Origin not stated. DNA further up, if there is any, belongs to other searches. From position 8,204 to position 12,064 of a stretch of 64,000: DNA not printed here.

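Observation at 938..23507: Sixteen-gene gap-free array welding a divergent T2SS / type IV filament machine to a cyclase sensor and a protease-MoxR-FGE module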

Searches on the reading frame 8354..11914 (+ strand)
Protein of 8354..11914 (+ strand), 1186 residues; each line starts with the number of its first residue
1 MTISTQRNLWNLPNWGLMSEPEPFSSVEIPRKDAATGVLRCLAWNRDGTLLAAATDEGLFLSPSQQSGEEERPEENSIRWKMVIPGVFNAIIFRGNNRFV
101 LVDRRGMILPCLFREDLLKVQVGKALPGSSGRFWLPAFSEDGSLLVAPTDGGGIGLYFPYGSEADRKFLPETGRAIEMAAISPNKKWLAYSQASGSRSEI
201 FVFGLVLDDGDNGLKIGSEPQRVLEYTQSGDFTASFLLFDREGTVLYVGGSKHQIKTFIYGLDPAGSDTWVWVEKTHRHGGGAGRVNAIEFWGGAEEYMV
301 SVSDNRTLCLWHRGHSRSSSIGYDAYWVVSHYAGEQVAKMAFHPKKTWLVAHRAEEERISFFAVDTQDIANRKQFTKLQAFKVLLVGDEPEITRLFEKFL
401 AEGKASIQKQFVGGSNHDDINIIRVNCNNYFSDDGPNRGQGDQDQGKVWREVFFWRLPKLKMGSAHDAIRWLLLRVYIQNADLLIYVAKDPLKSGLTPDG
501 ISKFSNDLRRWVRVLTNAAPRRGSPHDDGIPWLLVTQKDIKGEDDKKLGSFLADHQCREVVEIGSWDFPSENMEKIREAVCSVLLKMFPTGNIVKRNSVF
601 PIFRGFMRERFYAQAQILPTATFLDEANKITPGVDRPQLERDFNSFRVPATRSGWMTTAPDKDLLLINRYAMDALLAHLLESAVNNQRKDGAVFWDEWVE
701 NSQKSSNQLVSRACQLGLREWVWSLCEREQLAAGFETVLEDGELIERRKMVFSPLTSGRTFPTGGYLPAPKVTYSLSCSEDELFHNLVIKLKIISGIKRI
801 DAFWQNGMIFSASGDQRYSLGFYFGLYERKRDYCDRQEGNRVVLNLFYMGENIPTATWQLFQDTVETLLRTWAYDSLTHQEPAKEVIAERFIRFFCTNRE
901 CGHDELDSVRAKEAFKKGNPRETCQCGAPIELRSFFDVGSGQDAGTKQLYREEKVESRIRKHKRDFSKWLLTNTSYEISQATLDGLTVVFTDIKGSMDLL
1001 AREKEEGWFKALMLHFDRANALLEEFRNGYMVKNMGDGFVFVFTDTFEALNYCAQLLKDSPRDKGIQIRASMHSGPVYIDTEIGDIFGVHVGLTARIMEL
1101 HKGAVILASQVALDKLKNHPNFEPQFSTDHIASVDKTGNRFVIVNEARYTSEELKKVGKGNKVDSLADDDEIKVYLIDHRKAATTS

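Call 3: search_protein_families(library=pfam, proteins=[window:8354-11914:+], max_evalue=0.01)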
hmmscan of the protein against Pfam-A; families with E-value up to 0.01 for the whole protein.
window:8354-11914:+ (1186 aa): 4 families
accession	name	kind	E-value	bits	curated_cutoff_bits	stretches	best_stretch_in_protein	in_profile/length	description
PF00211.25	Guanylate_cyc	-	3.1e-06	27.3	21.9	1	982-1124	5-158/183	Adenylate and Guanylate cyclase catalytic domain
PF00400.38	WD40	-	3.6e-05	24.6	27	0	39-56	14-32/39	WD domain, G-beta repeat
PF25174.1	Beta-prop_THOC3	-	0.0005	19.6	305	0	292-371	10-83/272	THOC3 beta-propeller domain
PF12894.13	ANAPC4_WD40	-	0.0087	16.7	22.9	0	33-60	35-62/91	Anaphase-promoting complex subunit 4 WD40 domain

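Call 11: search_protein_families(library=ncbifam, proteins=[window:8354-11914:+], max_evalue=0.01)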
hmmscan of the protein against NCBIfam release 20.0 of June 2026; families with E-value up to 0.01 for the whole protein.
window:8354-11914:+ (1186 aa): 1 family
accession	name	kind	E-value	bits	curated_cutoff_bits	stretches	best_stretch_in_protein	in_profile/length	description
NF058673.1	LipAdnlyCyLipJMY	equivalog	5.7e-13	48.4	800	1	987-1110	297-416/449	bifunctional lipase/adenylate cyclase LipJ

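Call 13: search_protein_families(library=padloc, proteins=[window:8354-11914:+], max_evalue=0.01)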
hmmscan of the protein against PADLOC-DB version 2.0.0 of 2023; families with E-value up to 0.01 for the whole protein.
window:8354-11914:+ (1186 aa): 0 families

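Call 25: find_related_loci(query=A1, collection=genome_contigs, flank=10000)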
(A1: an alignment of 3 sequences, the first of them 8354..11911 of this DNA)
Query A1 (1186 aa) in genome_contigs; peptide patterns used: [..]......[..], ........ (x = any residue, [..] = any of these).
34 stretches matched a pattern, but none encodes a relative of the query by tblastn (E <= 1e-3).

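Call 26: find_homologous_proteins(query=A1, max_evalue=0.001)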
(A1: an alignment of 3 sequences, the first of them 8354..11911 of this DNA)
Query A1 (3 sequences) (1186 aa, profile of the alignment): 6 proteins with E <= 0.001 among 8000 candidates.
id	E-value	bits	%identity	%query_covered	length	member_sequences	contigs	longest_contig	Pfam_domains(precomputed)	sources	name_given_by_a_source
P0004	0.0e+0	2279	50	100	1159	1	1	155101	PF00211.26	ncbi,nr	ncbi:MAG: hypothetical protein HQL76_01890 [Magnetococcales bacterium]|nr:hypothetical protein [Magn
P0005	0.0e+0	2206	100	100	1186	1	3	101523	PF00211.26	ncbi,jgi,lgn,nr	ncbi:MAG: hypothetical protein HQL07_00200 [Nitrospirae bacterium]|nr:hypothetical protein [Magnetoc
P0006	0.0e+0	2199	44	99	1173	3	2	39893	PF25174.2,PF23381.2,PF12894.14,PF00211.26,PF00400.39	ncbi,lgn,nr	ncbi:MAG: hypothetical protein HQL85_08900 [Magnetococcales bacterium]|nr:hypothetical protein [Magn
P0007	2.0e-8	51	33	11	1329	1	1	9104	PF07714.24,PF00069.32,PF13401.13,PF00211.26,PF13191.13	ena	-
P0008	3.8e-4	36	29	14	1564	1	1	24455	PF25168.2,PF24105.2,PF24805.2,PF24017.3,PF24817.2,PF23393.3,PF07714.24,PF23389.2,PF00069.32,PF25460.2,PF00400.39,PF01636.30,PF23414.2,PF23410.5,PF25174.2,PF24814.2,PF23381.2,PF25173.2,PF23383.2,PF25171.2,PF12894.14,PF25175.2,PF20703.4,PF24796.2,PF07676.19,PF24780.2,PF23409.2,PF25172.2,PF24782.3,PF25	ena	-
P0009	6.3e-4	36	26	11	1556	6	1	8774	PF25168.2,PF24105.2,PF24805.2,PF24817.2,PF23393.3,PF07714.24,PF23389.2,PF00069.32,PF25460.2,PF00400.39,PF01636.30,PF23414.2,PF23410.5,PF25174.2,PF24814.2,PF23381.2,PF25173.2,PF23383.2,PF25171.2,PF12894.14,PF25175.2,PF20703.4,PF24796.2,PF07676.19,PF24780.2,PF23409.2,PF25172.2,PF24782.3,PF25391.2,PF24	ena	-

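Call 27: find_encoding_contigs(protein=P0006, flank=10000, max_places=4)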
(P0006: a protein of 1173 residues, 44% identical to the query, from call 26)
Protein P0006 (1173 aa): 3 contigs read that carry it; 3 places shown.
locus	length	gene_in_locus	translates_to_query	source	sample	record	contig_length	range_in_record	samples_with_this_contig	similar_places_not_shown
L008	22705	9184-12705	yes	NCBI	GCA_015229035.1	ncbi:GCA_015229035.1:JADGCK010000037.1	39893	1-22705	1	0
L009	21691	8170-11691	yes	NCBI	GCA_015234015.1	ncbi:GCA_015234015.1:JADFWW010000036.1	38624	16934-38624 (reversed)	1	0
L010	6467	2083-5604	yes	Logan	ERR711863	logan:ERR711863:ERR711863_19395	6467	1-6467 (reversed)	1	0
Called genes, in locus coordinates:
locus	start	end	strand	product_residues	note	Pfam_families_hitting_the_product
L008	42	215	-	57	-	PF13495:Phage_int_SAM_4 (weak)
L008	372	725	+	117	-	-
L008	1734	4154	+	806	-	PF00263:Secretin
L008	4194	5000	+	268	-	-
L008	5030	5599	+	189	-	PF07963:N_methyl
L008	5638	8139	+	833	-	PF00437:T2SSE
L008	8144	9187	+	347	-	PF00482:T2SSF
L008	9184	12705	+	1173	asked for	PF00400:WD40 (faint), PF12894:ANAPC4_WD40 (faint), PF23381:Beta-prop_IFT122_1st (faint), PF25174:Beta-prop_THOC3 (faint), PF00211:Guanylate_cyc (weak)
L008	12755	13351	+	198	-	-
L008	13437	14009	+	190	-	-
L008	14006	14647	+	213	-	-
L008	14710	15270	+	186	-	-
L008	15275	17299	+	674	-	-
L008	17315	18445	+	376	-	-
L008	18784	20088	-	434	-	-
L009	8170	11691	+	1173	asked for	PF00400:WD40 (faint), PF12894:ANAPC4_WD40 (faint), PF23381:Beta-prop_IFT122_1st (faint), PF25174:Beta-prop_THOC3 (faint), PF00211:Guanylate_cyc (weak)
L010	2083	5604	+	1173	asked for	PF00400:WD40 (faint), PF12894:ANAPC4_WD40 (faint), PF23381:Beta-prop_IFT122_1st (faint), PF25174:Beta-prop_THOC3 (faint), PF00211:Guanylate_cyc (weak)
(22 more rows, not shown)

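Call 28: find_encoding_contigs(protein=P0004, flank=10000, max_places=2)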
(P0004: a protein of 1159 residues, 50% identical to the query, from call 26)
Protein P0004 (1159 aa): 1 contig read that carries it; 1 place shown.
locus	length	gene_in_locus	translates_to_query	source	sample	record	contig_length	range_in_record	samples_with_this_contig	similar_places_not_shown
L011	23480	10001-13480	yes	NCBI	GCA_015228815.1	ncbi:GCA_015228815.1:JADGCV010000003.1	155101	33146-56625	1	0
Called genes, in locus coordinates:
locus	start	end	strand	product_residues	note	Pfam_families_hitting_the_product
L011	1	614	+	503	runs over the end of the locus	PF02347:GDC-P, PF00266:Aminotran_5 (weak), PF21478:GcvP2_C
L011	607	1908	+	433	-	PF03952:Enolase_N, PF00113:Enolase_C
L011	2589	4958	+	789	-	-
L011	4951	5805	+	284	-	-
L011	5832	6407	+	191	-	PF07963:N_methyl (weak)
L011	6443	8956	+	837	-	PF13476:AAA_23 (faint), PF00437:T2SSE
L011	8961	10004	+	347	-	PF00482:T2SSF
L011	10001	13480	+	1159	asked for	PF00211:Guanylate_cyc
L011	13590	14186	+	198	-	-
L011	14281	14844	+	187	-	-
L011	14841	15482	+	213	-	-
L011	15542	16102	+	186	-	-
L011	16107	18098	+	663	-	-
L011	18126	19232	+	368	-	-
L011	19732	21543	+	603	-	PF00270:DEAD, PF00271:Helicase_C, PF16124:RecQ_Zn_bind, PF09382:RQC, PF00570:HRDC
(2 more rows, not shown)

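Call 63: search_solved_structures(query=window:8354-11911:+, max_evalue=1, show_alignments=2)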
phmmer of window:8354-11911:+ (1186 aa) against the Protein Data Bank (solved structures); distinct sequences matched with E-value up to 1: 8.
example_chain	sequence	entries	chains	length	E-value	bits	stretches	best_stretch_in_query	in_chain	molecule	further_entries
4wp3_A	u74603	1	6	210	3e-11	44.8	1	946-1118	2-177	Ma1120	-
4wp8_A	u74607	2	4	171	5.9e-09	37.2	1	986-1118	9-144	Ma1120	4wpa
4wp9_A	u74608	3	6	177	6.6e-09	37.1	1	986-1118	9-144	Ma1120 | Cyclase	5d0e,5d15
1ybt_A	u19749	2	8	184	1.4e-08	36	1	986-1114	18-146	hydrolase, alpha/beta hydrolase fold family | lipJ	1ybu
5d0g_A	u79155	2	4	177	6.5e-07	30.5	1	986-1118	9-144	Cyclase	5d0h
3mr7_A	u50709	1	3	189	0.0014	19.4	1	1027-1111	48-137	Adenylate/guanylate cyclase/hydrolase, alpha/beta fold family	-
3et6_A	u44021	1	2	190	0.028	15.1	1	986-1080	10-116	Soluble guanylyl cyclase beta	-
3jb9_L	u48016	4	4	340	0.75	10.4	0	271-313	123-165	Pre-mRNA-splicing factor cwf17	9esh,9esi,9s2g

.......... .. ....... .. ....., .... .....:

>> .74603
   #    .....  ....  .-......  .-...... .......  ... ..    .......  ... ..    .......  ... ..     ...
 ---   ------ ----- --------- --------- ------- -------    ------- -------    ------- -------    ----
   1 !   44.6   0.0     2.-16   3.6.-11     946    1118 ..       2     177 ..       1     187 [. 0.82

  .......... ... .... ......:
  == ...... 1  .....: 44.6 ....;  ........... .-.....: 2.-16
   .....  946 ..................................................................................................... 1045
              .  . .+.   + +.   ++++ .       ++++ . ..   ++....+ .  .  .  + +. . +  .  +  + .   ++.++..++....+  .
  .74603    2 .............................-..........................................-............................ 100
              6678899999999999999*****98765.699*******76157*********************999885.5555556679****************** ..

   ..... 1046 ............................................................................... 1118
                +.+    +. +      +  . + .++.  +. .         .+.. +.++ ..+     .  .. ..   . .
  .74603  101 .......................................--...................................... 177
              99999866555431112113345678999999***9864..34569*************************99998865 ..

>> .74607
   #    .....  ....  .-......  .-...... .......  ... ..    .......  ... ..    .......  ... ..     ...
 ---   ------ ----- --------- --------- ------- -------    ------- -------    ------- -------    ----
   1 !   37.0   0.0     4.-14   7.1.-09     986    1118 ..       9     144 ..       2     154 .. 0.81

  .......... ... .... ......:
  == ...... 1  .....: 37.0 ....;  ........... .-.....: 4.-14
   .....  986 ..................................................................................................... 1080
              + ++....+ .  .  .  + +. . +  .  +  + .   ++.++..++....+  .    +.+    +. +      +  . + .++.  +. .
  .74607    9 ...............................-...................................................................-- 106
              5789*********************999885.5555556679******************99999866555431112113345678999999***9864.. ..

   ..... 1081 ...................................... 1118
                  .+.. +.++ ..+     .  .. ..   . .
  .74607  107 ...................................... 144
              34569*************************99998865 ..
